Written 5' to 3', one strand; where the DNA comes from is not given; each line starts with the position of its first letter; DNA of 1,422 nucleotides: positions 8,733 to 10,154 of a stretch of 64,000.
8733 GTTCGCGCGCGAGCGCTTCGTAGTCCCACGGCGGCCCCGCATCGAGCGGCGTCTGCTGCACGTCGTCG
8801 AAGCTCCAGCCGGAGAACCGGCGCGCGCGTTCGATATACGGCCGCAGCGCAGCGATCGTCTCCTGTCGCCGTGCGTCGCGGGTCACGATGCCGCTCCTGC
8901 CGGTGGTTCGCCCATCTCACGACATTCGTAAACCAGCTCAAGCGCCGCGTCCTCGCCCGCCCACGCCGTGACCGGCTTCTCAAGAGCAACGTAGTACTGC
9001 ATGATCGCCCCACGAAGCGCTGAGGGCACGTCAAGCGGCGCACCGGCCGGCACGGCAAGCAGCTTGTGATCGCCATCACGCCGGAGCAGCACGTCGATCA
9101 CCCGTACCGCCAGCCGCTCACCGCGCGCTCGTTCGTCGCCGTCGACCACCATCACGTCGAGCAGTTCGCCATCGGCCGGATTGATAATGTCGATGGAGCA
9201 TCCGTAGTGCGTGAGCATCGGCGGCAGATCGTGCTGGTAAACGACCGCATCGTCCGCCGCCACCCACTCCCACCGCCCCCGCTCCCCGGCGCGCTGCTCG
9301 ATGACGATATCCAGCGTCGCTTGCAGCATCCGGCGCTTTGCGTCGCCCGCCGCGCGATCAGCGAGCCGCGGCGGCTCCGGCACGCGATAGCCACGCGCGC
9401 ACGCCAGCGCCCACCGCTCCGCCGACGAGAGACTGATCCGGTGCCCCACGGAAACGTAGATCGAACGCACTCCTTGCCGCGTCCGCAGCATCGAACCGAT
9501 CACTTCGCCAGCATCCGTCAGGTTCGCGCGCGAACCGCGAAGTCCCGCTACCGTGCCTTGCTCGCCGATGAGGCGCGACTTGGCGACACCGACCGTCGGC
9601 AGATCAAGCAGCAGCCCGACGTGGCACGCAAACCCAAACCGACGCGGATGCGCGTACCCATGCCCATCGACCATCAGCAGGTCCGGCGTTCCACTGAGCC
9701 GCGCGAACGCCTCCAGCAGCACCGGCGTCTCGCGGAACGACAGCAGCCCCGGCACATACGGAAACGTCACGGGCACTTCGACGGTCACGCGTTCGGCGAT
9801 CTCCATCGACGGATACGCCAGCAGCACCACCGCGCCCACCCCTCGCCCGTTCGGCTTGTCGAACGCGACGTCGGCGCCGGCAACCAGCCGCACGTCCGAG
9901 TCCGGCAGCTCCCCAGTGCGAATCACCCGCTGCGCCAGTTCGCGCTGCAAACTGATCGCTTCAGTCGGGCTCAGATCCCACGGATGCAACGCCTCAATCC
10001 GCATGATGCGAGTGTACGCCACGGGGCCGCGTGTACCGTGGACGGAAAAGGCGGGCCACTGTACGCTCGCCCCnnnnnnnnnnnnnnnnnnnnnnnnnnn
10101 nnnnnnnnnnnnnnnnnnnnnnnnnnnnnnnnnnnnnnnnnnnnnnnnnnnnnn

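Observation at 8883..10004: Endonuclease V fused in-frame to an inorganic-pyrophosphatase-like domain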

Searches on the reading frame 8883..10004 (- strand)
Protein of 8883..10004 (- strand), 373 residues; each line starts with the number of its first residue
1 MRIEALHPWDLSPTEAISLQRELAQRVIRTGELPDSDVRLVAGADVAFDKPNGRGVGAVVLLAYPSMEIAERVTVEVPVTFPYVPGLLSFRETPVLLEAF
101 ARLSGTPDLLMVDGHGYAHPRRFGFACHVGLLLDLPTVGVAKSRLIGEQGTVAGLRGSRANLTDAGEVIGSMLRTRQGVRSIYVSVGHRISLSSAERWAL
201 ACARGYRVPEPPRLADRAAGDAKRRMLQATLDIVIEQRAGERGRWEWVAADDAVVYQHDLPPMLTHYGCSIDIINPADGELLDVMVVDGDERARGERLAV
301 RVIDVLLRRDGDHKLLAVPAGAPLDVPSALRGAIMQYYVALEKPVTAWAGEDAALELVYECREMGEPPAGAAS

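Call 4: search_protein_families(library=pfam, proteins=[window:8883-10004:-], max_evalue=1)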
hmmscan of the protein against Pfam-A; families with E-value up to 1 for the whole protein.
window:8883-10004:- (373 aa): 3 families
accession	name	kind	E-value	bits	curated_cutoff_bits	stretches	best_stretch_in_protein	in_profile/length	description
PF04493.20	Endonuclease_5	-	2.2e-69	233.5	23.4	1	22-217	2-198/198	Endonuclease V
PF00719.24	Pyrophosphatase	-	0.0012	19.1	23.5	1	234-363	2-150/153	Inorganic pyrophosphatase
PF07618.16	DUF1580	-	0.029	14.4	24.4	1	181-206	5-31/57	Protein of unknown function (DUF1580)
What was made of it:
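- On Endonuclease V (Pfam PF04493 / NCBIfam NF008629 deoxyribonuclease V): PF04493: 233.5 bits against 23.4, profile positions 2-198 of 198 (call 4).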

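Call 5: search_protein_families(library=ncbifam, proteins=[window:8883-10004:-], max_evalue=1)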
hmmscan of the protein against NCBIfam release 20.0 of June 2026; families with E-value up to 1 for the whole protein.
window:8883-10004:- (373 aa): 2 families
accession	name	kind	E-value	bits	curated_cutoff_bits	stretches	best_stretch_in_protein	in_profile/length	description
NF008629.1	PRK11617.1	equivalog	1.4e-75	253.5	230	1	14-222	4-211/218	deoxyribonuclease V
NF041102.1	endonuc_V_Ttgales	equivalog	2.2e-63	214.4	300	1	6-217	1-210/216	endonuclease V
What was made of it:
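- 9342..10004 (-): Endonuclease V domain (residues 1-221). Catalytic and wedge residues: D45, P82-Y83-V84-P85, E92, D113, K142, D216. Pfam PF04493 E 2.2e-69 and NCBIfam NF008629 253.5 bits against a cut-off of 230 (calls 4, 5).
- On Endonuclease V (Pfam PF04493 / NCBIfam NF008629 deoxyribonuclease V): NF008629: 253.5 bits against 230 (call 5).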

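Call 6: find_homologous_proteins(query=window:8883-10004:-)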
Query window:8883-10004:- (373 aa): 7633 proteins with E <= 0.001 among 8000 candidates; the best 120 are listed.
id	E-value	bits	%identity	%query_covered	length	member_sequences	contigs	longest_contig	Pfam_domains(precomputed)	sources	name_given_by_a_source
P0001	1.7e-243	825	100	100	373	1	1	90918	PF04493.21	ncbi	-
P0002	4.8e-174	597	74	98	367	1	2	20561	PF04493.21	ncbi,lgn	-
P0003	5.4e-171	587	74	96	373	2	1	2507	PF04493.21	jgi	jgi:deoxyribonuclease V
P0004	1.5e-170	585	72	98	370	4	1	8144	PF04493.21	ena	-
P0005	1.5e-170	585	72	98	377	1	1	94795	PF04493.21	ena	-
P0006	1.8e-170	585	72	97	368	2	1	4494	PF04493.21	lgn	-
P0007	8.5e-170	583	73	97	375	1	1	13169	PF04493.21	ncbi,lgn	-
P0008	1.3e-169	582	73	95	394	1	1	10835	PF04493.21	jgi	jgi:deoxyribonuclease V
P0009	6.4e-169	580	71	97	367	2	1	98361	PF04493.21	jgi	jgi:deoxyribonuclease V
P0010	5.1e-168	577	72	97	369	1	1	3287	PF04493.21,PF00719.25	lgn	-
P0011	8.2e-168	576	71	97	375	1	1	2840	PF04493.21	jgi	jgi:deoxyribonuclease V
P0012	1.1e-167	576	70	97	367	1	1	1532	PF04493.21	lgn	-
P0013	8.9e-167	573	71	97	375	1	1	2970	PF04493.21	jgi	jgi:deoxyribonuclease V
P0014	9.1e-167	573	72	97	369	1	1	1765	PF04493.21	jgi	jgi:deoxyribonuclease V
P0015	9.7e-167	573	71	97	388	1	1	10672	PF04493.21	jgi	jgi:deoxyribonuclease V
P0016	1.3e-166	572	70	99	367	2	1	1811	PF04493.21,PF00719.25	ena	-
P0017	1.8e-166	572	72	97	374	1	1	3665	PF04493.21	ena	-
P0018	9.1e-166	570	70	97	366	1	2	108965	PF04493.21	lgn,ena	-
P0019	1.8e-165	569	71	97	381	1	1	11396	PF04493.21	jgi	jgi:deoxyribonuclease V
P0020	2.6e-165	568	70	97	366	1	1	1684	PF04493.21,PF00719.25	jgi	jgi:deoxyribonuclease V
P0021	1.9e-164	565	70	97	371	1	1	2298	PF04493.21,PF00719.25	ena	-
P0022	1.9e-164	565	70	98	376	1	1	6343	PF04493.21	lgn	-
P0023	2.2e-164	565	72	96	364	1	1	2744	PF04493.21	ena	-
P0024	4.5e-164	564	70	98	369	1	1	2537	PF04493.21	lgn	-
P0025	3.5e-163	561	70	97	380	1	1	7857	PF04493.21,PF00719.25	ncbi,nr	ncbi:MAG: deoxyribonuclease V [Chloroflexi bacterium]|nr:deoxyribonuclease V [Chloroflexota bacteriu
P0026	3.7e-163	561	71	96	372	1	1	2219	PF04493.21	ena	-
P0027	1.2e-162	559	69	99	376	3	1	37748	PF04493.21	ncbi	-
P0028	1.8e-162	559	70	97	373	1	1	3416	PF04493.21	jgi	jgi:deoxyribonuclease V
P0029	2.3e-162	558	70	97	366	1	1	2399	PF04493.21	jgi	-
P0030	3.1e-162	558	69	98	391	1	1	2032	PF04493.21,PF00719.25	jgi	jgi:deoxyribonuclease V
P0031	9.6e-162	556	70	97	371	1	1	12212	PF04493.21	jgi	jgi:deoxyribonuclease V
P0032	1.1e-161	556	68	99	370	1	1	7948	PF04493.21,PF00719.25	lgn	-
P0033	1.2e-161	556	69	98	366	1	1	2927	PF04493.21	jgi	jgi:deoxyribonuclease V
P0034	1.5e-161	556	71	97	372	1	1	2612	PF04493.21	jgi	jgi:deoxyribonuclease V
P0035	1.5e-161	556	69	98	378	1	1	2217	PF04493.21,PF00719.25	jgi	jgi:deoxyribonuclease V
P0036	1.7e-161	556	68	97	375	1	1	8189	PF04493.21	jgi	jgi:deoxyribonuclease V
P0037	2.0e-161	555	71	93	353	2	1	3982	PF04493.21,PF00719.25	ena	-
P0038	2.5e-161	555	70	95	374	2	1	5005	PF04493.21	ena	-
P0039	5.5e-161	554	70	96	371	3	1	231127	PF04493.21,PF00719.25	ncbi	-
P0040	8.6e-161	553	69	97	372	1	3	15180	PF04493.21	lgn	-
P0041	1.0e-160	553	69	98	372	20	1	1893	PF04493.21,PF00719.25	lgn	-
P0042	1.4e-160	553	71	97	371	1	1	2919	PF04493.21,PF00719.25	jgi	jgi:deoxyribonuclease V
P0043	2.7e-160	552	69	98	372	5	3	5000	PF04493.21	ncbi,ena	-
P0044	1.2e-159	549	69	96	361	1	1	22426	PF04493.21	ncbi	-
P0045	1.3e-159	549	69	98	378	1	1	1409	PF04493.21,PF00719.25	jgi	jgi:deoxyribonuclease V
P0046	1.3e-159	549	70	97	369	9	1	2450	PF04493.21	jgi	jgi:deoxyribonuclease V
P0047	1.5e-159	549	68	96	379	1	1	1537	PF04493.21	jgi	jgi:deoxyribonuclease V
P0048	3.6e-159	548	67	97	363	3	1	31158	PF04493.21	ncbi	-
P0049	6.7e-159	547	69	96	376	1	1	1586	PF04493.21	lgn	-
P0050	7.8e-159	547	68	96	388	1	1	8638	PF04493.21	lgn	-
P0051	1.9e-158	546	68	100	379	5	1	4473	PF04493.21,PF00719.25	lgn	-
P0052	2.4e-158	545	66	98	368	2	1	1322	PF04493.21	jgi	jgi:deoxyribonuclease V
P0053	6.6e-158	544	68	98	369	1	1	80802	PF04493.21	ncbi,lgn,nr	ncbi:MAG: deoxyribonuclease V [Dehalococcoidia bacterium]|nr:deoxyribonuclease V [Dehalococcoidia ba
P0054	2.6e-157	542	67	98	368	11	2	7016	PF04493.21,PF00719.25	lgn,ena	-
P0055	3.0e-157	542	69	94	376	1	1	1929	PF04493.21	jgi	jgi:deoxyribonuclease V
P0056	5.7e-157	541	68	93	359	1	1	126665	PF04493.21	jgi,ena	-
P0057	6.7e-157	540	68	97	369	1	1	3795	PF04493.21,PF00719.25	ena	-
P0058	1.2e-156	540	68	96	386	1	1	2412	PF04493.21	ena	-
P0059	4.6e-156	538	66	98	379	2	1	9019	PF04493.21,PF00719.25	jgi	jgi:deoxyribonuclease V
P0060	9.2e-156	537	68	97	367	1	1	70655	PF04493.21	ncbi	-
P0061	1.7e-155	536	68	97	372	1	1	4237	PF04493.21,PF00719.25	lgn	-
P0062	2.1e-155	536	68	97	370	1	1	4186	PF04493.21,PF00719.25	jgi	jgi:deoxyribonuclease V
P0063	2.3e-155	535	68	98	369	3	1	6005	PF04493.21,PF00719.25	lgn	-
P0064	3.1e-155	535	71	92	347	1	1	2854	PF04493.21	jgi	jgi:deoxyribonuclease V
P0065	3.2e-155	535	66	98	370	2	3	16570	PF04493.21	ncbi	ncbi:MAG: deoxyribonuclease V [Dehalococcoidia bacterium]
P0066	6.9e-155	534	67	97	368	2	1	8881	PF04493.21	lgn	-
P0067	1.0e-154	533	67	97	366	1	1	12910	PF04493.21,PF00719.25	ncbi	ncbi:MAG TPA: deoxyribonuclease V [Dehalococcoidia bacterium]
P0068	4.9e-154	531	66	97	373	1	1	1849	PF04493.21,PF00719.25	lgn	-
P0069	7.9e-154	530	67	97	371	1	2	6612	PF04493.21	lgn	-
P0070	2.2e-153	529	66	97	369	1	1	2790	PF04493.21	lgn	-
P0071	2.8e-153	529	67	98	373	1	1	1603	PF04493.21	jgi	jgi:deoxyribonuclease V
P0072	9.6e-153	527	66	97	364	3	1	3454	PF04493.21,PF00719.25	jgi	jgi:deoxyribonuclease V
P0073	2.0e-152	526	65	98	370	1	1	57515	PF04493.21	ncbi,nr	ncbi:MAG: deoxyribonuclease V [Chloroflexota bacterium]|nr:deoxyribonuclease V [Chloroflexota bacter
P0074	2.1e-152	526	66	98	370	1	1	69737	PF04493.21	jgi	jgi:deoxyribonuclease V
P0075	2.5e-152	525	66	97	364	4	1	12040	PF04493.21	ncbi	-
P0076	2.8e-152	525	65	98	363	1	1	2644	PF04493.21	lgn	-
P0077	3.4e-152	525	69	92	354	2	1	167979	PF04493.21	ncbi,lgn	-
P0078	3.5e-152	525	66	97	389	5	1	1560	PF04493.21,PF00719.25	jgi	jgi:deoxyribonuclease V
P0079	3.6e-152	525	68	97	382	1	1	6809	PF04493.21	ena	-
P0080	3.8e-152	525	66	98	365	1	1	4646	PF04493.21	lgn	-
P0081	8.2e-152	524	67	98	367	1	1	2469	PF04493.21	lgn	-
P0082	9.6e-152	524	66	97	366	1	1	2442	PF04493.21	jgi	jgi:deoxyribonuclease V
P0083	1.4e-151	523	66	97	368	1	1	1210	PF04493.21,PF00719.25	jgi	jgi:deoxyribonuclease V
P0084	2.5e-151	522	63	99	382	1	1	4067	PF04493.21,PF00719.25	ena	-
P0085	7.7e-151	521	69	92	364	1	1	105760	PF04493.21,PF00719.25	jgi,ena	-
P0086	1.3e-150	520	66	97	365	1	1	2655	PF04493.21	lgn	-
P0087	1.9e-150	519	65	97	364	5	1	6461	PF04493.21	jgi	jgi:deoxyribonuclease V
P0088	3.9e-150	518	67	94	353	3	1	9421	PF04493.21,PF00719.25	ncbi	-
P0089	6.6e-150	517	66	97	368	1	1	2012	PF04493.21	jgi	jgi:deoxyribonuclease V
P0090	1.2e-149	517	67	93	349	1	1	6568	PF04493.21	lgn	-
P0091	1.2e-149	517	64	97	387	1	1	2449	PF04493.21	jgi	jgi:deoxyribonuclease V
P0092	1.4e-149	516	63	98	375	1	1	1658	PF04493.21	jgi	jgi:deoxyribonuclease V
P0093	3.1e-149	515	67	97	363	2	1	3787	PF04493.21,PF00719.25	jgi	jgi:deoxyribonuclease V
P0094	7.3e-149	514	65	97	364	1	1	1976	PF04493.21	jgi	jgi:deoxyribonuclease V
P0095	1.5e-148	513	67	96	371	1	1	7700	PF04493.21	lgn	-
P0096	2.3e-148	512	64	98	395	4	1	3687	PF04493.21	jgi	-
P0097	1.9e-147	509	65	97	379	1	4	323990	PF04493.21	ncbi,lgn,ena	-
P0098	2.0e-147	509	65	94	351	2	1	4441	PF04493.21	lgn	-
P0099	3.1e-147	509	65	97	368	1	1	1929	PF04493.21,PF00719.25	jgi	-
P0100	1.5e-146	506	64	98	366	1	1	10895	PF04493.21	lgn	-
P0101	1.9e-146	506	65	97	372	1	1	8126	PF04493.21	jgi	jgi:deoxyribonuclease V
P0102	2.4e-146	506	65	96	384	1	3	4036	PF04493.21,PF00719.25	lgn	-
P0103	3.8e-145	502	64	98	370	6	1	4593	PF04493.21,PF00719.25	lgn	-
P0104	1.2e-144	500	66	93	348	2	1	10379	PF04493.21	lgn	-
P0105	2.0e-143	496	63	97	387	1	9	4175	PF04493.21,PF00719.25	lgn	-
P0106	5.7e-143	495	63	99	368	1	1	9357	PF04493.21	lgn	-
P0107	1.0e-142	494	62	98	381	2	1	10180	PF04493.21,PF00719.25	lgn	-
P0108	2.0e-142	493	63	98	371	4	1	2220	PF04493.21,PF00719.25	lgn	-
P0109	7.8e-142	491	63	94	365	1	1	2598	PF04493.21,PF00719.25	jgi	jgi:deoxyribonuclease V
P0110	1.1e-141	490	63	97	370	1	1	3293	PF04493.21,PF00719.25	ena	-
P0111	2.4e-141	489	64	95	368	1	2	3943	PF04493.21,PF00719.25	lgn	-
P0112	2.5e-141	489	65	93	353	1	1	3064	PF04493.21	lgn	-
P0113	3.1e-141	489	63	97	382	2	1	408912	PF04493.21,PF00719.25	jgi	-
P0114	2.7e-140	486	62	98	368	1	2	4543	PF04493.21,PF00719.25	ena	-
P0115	3.5e-140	485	65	93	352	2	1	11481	PF04493.21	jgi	-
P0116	8.7e-140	484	63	98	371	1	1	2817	PF04493.21,PF00719.25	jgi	jgi:deoxyribonuclease V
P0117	1.1e-139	484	62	97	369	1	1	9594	PF04493.21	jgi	jgi:deoxyribonuclease V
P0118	2.9e-138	479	59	97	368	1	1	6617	PF04493.21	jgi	jgi:deoxyribonuclease V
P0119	6.7e-137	475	62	98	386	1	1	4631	PF04493.21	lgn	-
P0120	1.5e-136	473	64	93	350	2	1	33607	PF04493.21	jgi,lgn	-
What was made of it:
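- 8883..10004 (-): Complete EndoV-PPase-like fusion gene (373 aa plus stop). At least 120 full-length homologues at 59-74% identity (call 6).
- At least 120 clusters of 347-395 aa at 59-74% identity (call 6).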

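Call 20: find_encoding_contigs(protein=P0001, flank=6000, max_places=3)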
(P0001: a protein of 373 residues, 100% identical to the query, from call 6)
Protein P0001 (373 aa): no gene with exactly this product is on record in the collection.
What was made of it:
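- Tried and rejected: No record (call 20).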

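Call 21: find_encoding_contigs(protein=P0113, flank=6000, max_places=3)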
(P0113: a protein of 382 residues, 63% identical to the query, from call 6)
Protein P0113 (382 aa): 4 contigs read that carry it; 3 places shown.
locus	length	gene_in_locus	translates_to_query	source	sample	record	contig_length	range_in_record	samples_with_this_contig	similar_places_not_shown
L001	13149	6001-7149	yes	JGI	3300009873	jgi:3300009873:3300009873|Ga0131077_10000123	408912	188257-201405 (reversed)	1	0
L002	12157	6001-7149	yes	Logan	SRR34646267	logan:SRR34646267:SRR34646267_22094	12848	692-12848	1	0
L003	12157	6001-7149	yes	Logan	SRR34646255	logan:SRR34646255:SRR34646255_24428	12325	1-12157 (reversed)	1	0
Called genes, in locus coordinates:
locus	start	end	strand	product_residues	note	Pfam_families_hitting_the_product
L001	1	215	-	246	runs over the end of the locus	PF03009:GDPD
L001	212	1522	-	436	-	-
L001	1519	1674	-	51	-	-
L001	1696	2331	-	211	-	PF19458:DUF5995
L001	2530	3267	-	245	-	PF00069:Pkinase (weak), PF01163:RIO1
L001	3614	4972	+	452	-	PF00890:FAD_binding_2 (weak), PF01266:DAO (weak), PF01946:Thi4 (weak), PF03486:HI0933_like (faint), PF07992:Pyr_redox_2 (weak), PF12831:FAD_oxidored (weak), PF13450:NAD_binding_8, PF01593:Amino_oxidase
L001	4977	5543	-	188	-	-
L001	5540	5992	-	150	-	-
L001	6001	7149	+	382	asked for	PF04493:Endonuclease_5, PF00719:Pyrophosphatase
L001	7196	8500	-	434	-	PF13485:Peptidase_MA_2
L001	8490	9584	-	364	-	PF03462:PCRF, PF00472:RF-1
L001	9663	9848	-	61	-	-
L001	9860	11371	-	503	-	-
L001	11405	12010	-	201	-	PF01066:CDP-OH_P_transf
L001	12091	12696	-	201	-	PF00174:Oxidored_molyb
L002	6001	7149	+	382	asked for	PF04493:Endonuclease_5, PF00719:Pyrophosphatase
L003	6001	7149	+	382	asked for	PF04493:Endonuclease_5, PF00719:Pyrophosphatase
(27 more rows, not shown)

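Call 43: predict_structure(alignment_id=A1)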
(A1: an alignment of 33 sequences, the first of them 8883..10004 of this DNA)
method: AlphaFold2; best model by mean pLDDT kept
length: 373 residues; sequences in the alignment: 33
mean_pLDDT: 93.2   pTM: 0.88
mean pLDDT of the five models: 93.2, 91.8, 90.9, 90.5, 89.8
residues with pLDDT >= 90: 319; 70-90: 45; 50-70: 3; < 50: 6
segments of 3 or more residues with pLDDT < 50: 368-373
pLDDT, mean of each block of 10 residues (from residue 1): 80 92 93 96 97 96 98 95 90 95 96 88 89 96 87 94 91 95 96 97 95 98 97 98 94 95 97 94 96 97 98 97 90 97 97 97 67 38
secondary structure, 60 per line:
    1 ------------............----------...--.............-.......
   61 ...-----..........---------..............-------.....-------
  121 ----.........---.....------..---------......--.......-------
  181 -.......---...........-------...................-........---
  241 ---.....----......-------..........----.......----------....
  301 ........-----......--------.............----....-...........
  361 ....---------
elements in order: H13-24 E40-49 E54-63 E69-78 H88-101 E109-113 H125-133 E137-141 E159-164 E167-173 E182-188 H192-202 H210-228 E230-237 E244-248 E253-258 E266-275 E280-286 E297-308 E314-319 H328-340 E345-348 H350-364
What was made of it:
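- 9321..9377 (-): Continuous linker helix (residues 210-228) running from the last EndoV helix into the PPase-like domain. The 'AKRRML' segment is highly conserved. Full-length AF2 model: helix H210-228, pLDDT 93.2, pTM 0.88 (call 43).
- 8886..8912 (-): Low-confidence, non-conserved C-terminal tail (residues 365-373). pLDDT below 50 for residues 368-373 (call 43).
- The full-length model has pTM 0.88 with one continuous inter-domain helix, which suggests a fixed arrangement (call 43). The predicted rigid packing onto EndoV (pTM 0.88, call 43).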

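Call 59: search_protein_families(library=padloc, proteins=[window:8883-10004:-], max_evalue=0.01)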
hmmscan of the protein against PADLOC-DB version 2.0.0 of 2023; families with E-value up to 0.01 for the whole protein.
window:8883-10004:- (373 aa): 0 families
